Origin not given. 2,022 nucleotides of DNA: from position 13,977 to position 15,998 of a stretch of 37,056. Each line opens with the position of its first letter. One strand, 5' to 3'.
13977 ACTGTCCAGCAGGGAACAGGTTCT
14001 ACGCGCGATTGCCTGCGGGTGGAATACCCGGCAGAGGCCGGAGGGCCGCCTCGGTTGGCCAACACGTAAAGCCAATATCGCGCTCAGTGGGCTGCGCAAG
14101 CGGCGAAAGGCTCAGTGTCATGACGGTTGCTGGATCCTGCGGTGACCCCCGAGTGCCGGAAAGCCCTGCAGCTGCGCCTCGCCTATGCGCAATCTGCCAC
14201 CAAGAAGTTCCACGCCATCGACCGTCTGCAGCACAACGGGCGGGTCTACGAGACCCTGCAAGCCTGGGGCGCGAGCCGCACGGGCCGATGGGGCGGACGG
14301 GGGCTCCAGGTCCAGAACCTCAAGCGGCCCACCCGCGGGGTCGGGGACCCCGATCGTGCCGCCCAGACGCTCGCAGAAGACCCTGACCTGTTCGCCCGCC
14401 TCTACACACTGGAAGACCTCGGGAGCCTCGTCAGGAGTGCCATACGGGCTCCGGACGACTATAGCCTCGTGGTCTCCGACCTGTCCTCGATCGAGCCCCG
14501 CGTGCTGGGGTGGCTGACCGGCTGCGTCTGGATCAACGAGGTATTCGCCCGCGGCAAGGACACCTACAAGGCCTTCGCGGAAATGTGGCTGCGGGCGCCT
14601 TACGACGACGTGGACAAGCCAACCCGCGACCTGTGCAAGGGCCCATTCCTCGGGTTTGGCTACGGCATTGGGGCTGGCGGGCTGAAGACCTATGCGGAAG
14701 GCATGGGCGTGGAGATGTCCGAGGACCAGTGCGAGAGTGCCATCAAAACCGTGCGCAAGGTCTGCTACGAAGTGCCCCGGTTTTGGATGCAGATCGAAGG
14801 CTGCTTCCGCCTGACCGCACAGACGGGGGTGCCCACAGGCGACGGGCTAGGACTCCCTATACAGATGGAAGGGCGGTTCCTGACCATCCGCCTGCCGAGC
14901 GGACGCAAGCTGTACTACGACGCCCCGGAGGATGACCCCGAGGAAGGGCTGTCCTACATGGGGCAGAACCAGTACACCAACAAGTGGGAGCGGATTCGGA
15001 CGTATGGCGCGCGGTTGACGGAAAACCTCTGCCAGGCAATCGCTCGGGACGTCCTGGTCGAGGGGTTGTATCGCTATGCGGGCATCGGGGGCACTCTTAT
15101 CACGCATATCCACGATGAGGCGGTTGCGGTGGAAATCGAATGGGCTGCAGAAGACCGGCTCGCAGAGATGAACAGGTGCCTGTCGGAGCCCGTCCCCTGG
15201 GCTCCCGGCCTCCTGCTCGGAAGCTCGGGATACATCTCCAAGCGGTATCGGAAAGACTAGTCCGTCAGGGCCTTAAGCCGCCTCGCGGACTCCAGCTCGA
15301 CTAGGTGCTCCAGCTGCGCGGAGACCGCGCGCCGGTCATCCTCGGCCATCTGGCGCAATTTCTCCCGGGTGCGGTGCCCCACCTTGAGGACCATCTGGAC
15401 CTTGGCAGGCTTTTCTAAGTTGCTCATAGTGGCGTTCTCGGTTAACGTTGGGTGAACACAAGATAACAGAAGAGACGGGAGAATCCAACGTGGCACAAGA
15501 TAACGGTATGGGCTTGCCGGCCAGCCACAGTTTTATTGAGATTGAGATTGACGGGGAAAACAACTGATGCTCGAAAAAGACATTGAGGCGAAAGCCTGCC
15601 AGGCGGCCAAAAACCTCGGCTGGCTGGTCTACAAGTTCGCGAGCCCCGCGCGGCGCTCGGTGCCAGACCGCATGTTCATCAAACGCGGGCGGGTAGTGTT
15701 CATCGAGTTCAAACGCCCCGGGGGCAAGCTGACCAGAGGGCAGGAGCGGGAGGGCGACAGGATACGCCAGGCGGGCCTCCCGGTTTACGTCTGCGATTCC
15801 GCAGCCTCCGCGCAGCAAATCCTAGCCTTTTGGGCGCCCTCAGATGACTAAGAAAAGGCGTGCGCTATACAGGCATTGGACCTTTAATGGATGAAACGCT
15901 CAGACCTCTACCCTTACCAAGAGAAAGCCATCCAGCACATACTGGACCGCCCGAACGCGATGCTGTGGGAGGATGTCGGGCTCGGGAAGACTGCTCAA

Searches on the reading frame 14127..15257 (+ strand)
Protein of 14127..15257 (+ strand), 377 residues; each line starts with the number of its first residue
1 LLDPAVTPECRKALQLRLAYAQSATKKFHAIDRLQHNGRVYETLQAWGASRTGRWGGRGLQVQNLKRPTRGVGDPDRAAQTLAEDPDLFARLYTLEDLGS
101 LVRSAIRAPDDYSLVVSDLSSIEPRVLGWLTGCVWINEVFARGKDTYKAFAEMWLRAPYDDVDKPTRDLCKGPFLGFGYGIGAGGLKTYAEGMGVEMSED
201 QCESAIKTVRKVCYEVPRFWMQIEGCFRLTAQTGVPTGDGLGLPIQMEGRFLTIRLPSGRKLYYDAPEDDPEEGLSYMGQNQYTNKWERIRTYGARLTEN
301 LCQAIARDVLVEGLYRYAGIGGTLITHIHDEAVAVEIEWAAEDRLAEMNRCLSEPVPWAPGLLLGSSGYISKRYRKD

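Call 10: search_protein_families(library=pfam, proteins=[window:14127-15257:+], max_evalue=0.01)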
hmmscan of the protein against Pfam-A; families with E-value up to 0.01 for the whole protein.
window:14127-15257:+ (377 aa): 1 family
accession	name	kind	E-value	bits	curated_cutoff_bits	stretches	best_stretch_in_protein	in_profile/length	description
PF00476.26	DNA_pol_A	-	3.2e-11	43.2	34.3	1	96-220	135-255/381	DNA polymerase family A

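Call 19: find_related_loci(query=window:14127-15257:+, collection=viral_contigs, flank=6000)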
Query window:14127-15257:+ (377 aa) in viral_contigs; peptide patterns used: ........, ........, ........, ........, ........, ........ (x = any residue, [..] = any of these).
3 stretches matched a pattern, but none encodes a relative of the query by tblastn (E <= 1e-3).

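Call 20: find_homologous_proteins(query=window:14127-15257:+, max_evalue=0.00001)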
Query window:14127-15257:+ (377 aa): 6009 proteins with E <= 0.00001 among 8000 candidates; the best 120 are listed.
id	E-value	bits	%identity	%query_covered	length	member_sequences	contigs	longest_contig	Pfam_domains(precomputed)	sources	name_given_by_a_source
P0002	6.8e-256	866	100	99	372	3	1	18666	PF00476.27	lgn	-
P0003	1.2e-147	510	63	97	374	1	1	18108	PF00476.27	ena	-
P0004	3.5e-146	505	63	97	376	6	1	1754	PF00476.27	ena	-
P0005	8.5e-136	471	60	97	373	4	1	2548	PF00476.27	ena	-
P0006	4.1e-134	465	58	98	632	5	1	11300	PF00476.27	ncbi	-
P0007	1.1e-132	461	57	98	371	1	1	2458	PF00476.27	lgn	-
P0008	1.5e-131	457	59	97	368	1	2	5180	PF00476.27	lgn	-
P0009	1.6e-131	457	62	89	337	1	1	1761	PF00476.27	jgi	jgi:DNA polymerase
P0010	3.5e-122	426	55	97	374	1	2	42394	PF00476.27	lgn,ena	-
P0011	4.0e-120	419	56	97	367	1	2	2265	PF00476.27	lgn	-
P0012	4.9e-118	413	53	97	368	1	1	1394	PF00476.27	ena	-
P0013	5.6e-118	412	56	98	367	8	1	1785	PF00476.27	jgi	jgi:DNA polymerase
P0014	7.5e-117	409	54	98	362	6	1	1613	PF00476.27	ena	-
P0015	2.7e-115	403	54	95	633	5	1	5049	PF00476.27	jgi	jgi:DNA polymerase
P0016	1.0e-113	398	47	98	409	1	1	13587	PF00476.27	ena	-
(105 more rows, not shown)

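Call 22: find_encoding_contigs(protein=P0002, flank=6000, max_places=4)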
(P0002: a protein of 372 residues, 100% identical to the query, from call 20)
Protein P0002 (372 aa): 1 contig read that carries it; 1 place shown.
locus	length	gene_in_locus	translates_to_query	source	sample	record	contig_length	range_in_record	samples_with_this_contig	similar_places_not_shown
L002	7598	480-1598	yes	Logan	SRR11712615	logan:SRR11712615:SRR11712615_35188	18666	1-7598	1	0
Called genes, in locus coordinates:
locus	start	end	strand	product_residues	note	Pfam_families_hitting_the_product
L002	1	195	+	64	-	?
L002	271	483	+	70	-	-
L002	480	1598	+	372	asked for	PF00476:DNA_pol_A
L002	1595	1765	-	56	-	-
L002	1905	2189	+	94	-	PF08774:VRR_NUC (faint)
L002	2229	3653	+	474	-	PF00176:SNF2-rel_dom, PF00270:DEAD, PF04851:ResIII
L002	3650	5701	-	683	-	-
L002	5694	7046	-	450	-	-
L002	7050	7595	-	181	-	-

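Call 23: find_encoding_contigs(protein=P0003, flank=6000, max_places=3)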
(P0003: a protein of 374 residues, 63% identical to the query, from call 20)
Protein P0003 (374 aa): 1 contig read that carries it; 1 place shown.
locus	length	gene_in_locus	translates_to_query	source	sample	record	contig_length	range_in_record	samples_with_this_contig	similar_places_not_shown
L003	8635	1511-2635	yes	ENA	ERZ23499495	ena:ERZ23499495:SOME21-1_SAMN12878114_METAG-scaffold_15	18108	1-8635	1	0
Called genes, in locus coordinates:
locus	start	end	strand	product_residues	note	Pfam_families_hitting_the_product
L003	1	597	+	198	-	?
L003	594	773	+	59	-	-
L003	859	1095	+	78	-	-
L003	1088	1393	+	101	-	-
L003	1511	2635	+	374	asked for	PF00476:DNA_pol_A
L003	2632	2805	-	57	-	-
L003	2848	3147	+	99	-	-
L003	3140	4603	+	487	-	PF00176:SNF2-rel_dom, PF04851:ResIII (weak), PF00271:Helicase_C (weak)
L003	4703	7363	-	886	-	-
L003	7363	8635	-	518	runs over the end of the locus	PF08291:Peptidase_M15_3 (weak)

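Call 24: find_encoding_contigs(protein=P0010, flank=6000, max_places=3)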
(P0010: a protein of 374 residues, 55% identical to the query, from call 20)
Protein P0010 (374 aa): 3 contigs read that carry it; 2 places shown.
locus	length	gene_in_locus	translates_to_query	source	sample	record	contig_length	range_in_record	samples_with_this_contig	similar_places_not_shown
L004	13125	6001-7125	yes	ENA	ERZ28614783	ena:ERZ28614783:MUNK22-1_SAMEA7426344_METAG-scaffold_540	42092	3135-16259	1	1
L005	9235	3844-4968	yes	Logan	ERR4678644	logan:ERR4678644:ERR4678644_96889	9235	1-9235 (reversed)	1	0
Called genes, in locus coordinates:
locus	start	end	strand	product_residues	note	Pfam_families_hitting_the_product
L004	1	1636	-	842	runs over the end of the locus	PF09250:Prim-Pol, PF19263:DUF5906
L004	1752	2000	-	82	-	PF11753:DUF3310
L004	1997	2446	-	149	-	-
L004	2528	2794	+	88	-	-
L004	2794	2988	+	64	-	-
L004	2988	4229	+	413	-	PF10926:DUF2800, PF12705:PDDEXK_1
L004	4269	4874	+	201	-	PF10991:Enc34_ssDNA-bd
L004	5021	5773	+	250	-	-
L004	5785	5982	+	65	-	-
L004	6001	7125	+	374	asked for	PF00476:DNA_pol_A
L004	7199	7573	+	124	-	-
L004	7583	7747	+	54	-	PF07878:RHH_5, PF01402:RHH_1 (weak)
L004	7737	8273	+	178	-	-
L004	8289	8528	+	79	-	-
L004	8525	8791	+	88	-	PF08774:VRR_NUC (weak)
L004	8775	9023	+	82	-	-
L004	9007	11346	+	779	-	PF00176:SNF2-rel_dom, PF00270:DEAD, PF04851:ResIII (weak)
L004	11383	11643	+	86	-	-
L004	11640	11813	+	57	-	-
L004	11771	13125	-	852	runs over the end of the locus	-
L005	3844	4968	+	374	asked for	PF00476:DNA_pol_A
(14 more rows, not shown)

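Call 25: find_encoding_contigs(protein=P0006, flank=6000, max_places=3)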
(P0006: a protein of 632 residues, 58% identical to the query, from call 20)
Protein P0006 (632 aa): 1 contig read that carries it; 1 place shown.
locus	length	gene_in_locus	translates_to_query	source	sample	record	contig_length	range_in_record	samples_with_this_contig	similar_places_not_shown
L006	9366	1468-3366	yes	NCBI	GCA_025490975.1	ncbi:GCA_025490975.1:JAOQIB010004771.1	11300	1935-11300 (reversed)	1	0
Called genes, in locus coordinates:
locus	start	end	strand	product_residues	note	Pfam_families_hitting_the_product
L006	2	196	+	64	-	?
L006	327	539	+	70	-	-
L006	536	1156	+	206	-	-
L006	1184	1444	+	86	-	-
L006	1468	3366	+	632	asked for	PF00476:DNA_pol_A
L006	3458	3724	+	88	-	-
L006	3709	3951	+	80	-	PF11753:DUF3310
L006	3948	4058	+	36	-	-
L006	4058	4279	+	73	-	-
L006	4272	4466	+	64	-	-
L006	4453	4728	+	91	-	-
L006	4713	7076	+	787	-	PF00176:SNF2-rel_dom, PF00270:DEAD, PF04851:ResIII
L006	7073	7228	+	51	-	-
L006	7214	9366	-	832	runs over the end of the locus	-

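Call 95: search_dna_similar(query=window:14127-15257:+, collection=phages, mode=protein, max_evalue=1e-20, max_rows=15)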
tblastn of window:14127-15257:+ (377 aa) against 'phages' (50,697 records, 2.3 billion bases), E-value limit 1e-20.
Records with a match: 653; places in all: 653; records where one place covers at least 80% of the query: 632.
Best place of each record, by identity: <60% 653.
By first word of the organism name: Streptococcus 120; Salmonella 91; Staphylococcus 84; Paenibacillus 24; Phocaeicola 24; Klebsiella 23; Proteus 21; Bacteroides 21; Bacteriophage 16; Aeromonas 15; and 60 more.
By host as written in the record: - 63; Staphylococcus aureus 32; Salmonella enterica subsp. enterica serovar Typhimurium 25; Salmonella enterica 17; Proteus mirabilis 15; Corynebacterium xerosis 13; Streptococcus suis 11; Salmonella sp. 10; and 310 more.
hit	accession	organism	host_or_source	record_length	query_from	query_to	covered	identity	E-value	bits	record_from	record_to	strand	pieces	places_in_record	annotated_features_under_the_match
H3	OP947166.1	Thiohalocapsa phage LS06-2018-MD04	-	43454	7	377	98%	52.3%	4e-86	290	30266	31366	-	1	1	DNA polymerase (x2)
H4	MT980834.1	Serratia phage vB_SmaS-Smarc5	Serratia marcescens 4526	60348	8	377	98%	38.1%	2e-54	198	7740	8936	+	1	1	DNA polymerase I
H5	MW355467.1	Salmonella phage vB_SenS_ER3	Salmonella enterica subsp. enterica ...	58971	6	377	99%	37.5%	1e-51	191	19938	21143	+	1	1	hypothetical protein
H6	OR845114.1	Salmonella phage S.Hadar 4-5-1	Salmonella enterica subsp. enterica ...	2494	6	377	99%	37.5%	4e-52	190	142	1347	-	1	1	record has no annotation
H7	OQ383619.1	Salmonella phage MET_P1_122_58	cattle manure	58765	6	377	99%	37.5%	1e-51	190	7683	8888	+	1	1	DNA polymerase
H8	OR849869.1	Staphylococcus phage SA 1298 Kay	Staphylococcus aureus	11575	6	377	99%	37.5%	1e-51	190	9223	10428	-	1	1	record has no annotation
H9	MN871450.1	Serratia phage KpYy 1 41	Klebsiella pneumoniae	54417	6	377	99%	37.5%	2e-51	190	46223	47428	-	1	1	record has no annotation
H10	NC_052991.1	Serratia phage KpYy 1 41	Klebsiella pneumoniae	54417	6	377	99%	37.5%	2e-51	190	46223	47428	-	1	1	DNA polymerase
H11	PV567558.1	Salmonella phage PK5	Salmonella enterica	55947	6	377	99%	37.5%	2e-51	190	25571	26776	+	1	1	DNA polymerase 1 | hypothetical protein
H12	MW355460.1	Salmonella phage vB_SenS_ER19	Salmonella enterica subsp. enterica ...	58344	6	377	99%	37.5%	2e-51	190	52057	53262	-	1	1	hypothetical protein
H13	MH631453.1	Salmonella phage Siskin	Salmonella enterica subsp. enterica ...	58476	6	377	99%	37.5%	2e-51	190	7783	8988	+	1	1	DNA polymerase I | ribosome_binding_site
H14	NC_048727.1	Salmonella phage Siskin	Salmonella enterica subsp. enterica ...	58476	6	377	99%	37.5%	2e-51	190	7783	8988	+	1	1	DNA polymerase | ribosome_binding_site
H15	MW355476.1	Salmonella phage vB_SenS_BPS4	Salmonella enterica subsp. enterica ...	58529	6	377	99%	37.5%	2e-51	190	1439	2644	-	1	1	hypothetical protein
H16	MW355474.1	Salmonella phage vB_SenS_BPS1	Salmonella enterica subsp. enterica ...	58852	6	377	99%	37.5%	2e-51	190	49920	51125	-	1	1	hypothetical protein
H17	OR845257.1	Escherichia phage ECO95 1-6-1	Escherichia coli O157:H7 ATCC 43895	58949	6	377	99%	37.5%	2e-51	190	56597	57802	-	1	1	record has no annotation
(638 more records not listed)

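Call 96: get_annotated_region(hit=H3, flank=3500)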
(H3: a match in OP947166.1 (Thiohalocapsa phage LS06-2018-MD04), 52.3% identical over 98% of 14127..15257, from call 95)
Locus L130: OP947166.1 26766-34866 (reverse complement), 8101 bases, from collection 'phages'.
description: Thiohalocapsa phage LS06-2018-MD04, complete genome.
organism: Thiohalocapsa phage LS06-2018-MD04 (NCBI taxid 3003842)
taxonomy: Viruses; Duplodnaviria; Heunggongvirae; Uroviricota; Caudoviricetes
host: -; source: -; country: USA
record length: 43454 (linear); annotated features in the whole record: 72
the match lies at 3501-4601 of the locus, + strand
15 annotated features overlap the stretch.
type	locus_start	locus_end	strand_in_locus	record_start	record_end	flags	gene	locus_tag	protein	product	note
CDS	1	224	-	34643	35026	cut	-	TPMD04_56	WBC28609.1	hypothetical protein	-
CDS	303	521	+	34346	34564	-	-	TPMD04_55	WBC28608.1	DNA binding protein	-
CDS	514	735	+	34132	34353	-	-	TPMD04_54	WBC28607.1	hypothetical protein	-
CDS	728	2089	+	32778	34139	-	-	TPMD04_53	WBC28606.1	exonuclease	-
CDS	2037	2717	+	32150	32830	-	-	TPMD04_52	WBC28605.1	ssDNA binding / ssDNA annealing protein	Gp2.5-like ssDNA binding protein and ssDNA annealing protein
CDS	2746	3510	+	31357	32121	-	-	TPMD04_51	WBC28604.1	DNA polymerase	-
CDS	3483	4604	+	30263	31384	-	-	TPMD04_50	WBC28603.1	DNA polymerase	-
CDS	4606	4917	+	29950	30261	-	-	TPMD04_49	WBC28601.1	endonuclease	-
CDS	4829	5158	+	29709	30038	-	-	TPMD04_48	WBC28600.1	hypothetical protein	-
CDS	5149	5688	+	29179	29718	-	-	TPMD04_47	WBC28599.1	dCTP deaminase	-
CDS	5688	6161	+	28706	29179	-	-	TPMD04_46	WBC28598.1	phosphofructokinase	-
CDS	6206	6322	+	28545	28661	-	-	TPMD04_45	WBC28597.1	hypothetical protein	-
CDS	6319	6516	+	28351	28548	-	-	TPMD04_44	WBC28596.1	hypothetical protein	-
CDS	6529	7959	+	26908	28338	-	-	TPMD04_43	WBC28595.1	DNA helicase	-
CDS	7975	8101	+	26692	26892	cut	-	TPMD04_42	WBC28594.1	hypothetical protein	-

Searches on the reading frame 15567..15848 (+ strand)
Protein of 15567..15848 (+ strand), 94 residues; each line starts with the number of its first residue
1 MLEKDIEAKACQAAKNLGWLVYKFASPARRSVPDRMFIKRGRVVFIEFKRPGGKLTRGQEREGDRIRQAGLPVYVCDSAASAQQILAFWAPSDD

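Call 42: search_protein_families(library=phrogs, proteins=[window:15567-15848:+], max_evalue=0.001)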
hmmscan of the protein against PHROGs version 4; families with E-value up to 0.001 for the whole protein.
window:15567-15848:+ (94 aa): 3 families
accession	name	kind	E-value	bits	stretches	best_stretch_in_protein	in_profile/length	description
phrog_93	-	DNA, RNA and nucleotide metabolism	3.6e-27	96.3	1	1-87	352-439/613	endonuclease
phrog_824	-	unknown function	5.6e-09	37.3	1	31-89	113-174/265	-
phrog_5702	-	DNA, RNA and nucleotide metabolism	1.8e-08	35.3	1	29-85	4-62/70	Holliday junction resolvase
